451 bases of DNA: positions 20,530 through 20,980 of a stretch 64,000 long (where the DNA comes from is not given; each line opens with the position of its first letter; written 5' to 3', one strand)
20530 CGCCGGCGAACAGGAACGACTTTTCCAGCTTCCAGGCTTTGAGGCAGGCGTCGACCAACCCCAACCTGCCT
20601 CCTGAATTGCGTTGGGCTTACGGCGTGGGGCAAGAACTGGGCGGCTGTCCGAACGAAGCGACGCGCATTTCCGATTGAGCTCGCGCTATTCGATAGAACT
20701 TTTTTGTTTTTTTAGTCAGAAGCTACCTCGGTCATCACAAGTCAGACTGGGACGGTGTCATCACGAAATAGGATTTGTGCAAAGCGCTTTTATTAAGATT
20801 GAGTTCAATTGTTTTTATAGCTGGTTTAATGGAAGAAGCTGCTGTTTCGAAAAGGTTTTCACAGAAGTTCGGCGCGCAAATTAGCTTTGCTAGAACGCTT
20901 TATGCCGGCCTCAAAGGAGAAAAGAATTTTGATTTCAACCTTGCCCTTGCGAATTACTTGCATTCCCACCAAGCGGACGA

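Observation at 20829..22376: RelA/SpoT homolog with an intact synthetase domain, a degenerate hydrolase domain and a TGS domain in an archaeal genome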

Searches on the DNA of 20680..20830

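Call 81: search_rna_families(source=window, start=20680, end=20830, threshold=evalue, max_evalue=10)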
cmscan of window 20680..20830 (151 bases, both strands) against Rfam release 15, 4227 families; matches with E-value up to 10: 17.
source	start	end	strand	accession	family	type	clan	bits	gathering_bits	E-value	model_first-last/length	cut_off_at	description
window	20710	20769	-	RF00089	SNORD31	Gene; snRNA; snoRNA; CD-box;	CL00053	28.8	40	6.1e-05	1-69/69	no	Small nucleolar RNA SNORD31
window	20715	20766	-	RF01147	sR12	Gene; snRNA; snoRNA; CD-box;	-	22.7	38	0.0037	1-52/52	no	Small nucleolar RNA sR12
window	20714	20768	-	RF01312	sR9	Gene; snRNA; snoRNA; CD-box;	-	19.9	36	0.05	1-55/55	no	Small nucleolar RNA sR9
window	20714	20768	-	RF01139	sR2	Gene; snRNA; snoRNA; CD-box;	-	18.5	42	0.025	1-57/57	no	Small nucleolar RNA sR2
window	20714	20775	-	RF02473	GlsR4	Gene; snRNA; snoRNA; CD-box;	-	18.5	70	0.1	1-61/61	no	Small nucleolar RNA GlsR4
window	20727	20767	-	RF00095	snoPyro_CD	Gene; snRNA; snoRNA; CD-box;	CL00132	16.3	45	0.27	1-58/58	no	Pyrococcus C/D box small nucleolar RNA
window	20715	20767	-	RF01304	sR5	Gene; snRNA; snoRNA; CD-box;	-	15.7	40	0.099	1-53/53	no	Small nucleolar RNA sR5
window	20714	20768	-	RF01132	sR48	Gene; snRNA; snoRNA; CD-box;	-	15.5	40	1.2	1-59/59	no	Small nucleolar RNA sR48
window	20690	20767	-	RF01563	DdR13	Gene; snRNA; snoRNA; CD-box;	-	13.2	65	1.3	1-80/80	no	Dictyostelium snoRNA DdR13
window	20726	20773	-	RF01145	sR14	Gene; snRNA; snoRNA; CD-box;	-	12.2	38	0.29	1-54/54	no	Small nucleolar RNA sR14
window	20714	20768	-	RF01136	sR28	Gene; snRNA; snoRNA; CD-box;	-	11.5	39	0.53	1-55/55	no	Small nucleolar RNA sR28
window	20691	20767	-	RF01559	DdR1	Gene; snRNA; snoRNA; CD-box;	-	11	70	9.3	1-66/66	no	Dictyostelium snoRNA DdR1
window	20714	20764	-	RF01152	sR1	Gene; snRNA; snoRNA; CD-box;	-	10.4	45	1.1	1-57/57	no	Small nucleolar RNA sR1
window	20714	20764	-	RF01129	sR44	Gene; snRNA; snoRNA; CD-box;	-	9.9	45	2.8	1-55/55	no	Small nucleolar RNA sR44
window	20714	20768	-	RF01310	sR7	Gene; snRNA; snoRNA; CD-box;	-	9.6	37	4.4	1-57/57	no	Small nucleolar RNA sR7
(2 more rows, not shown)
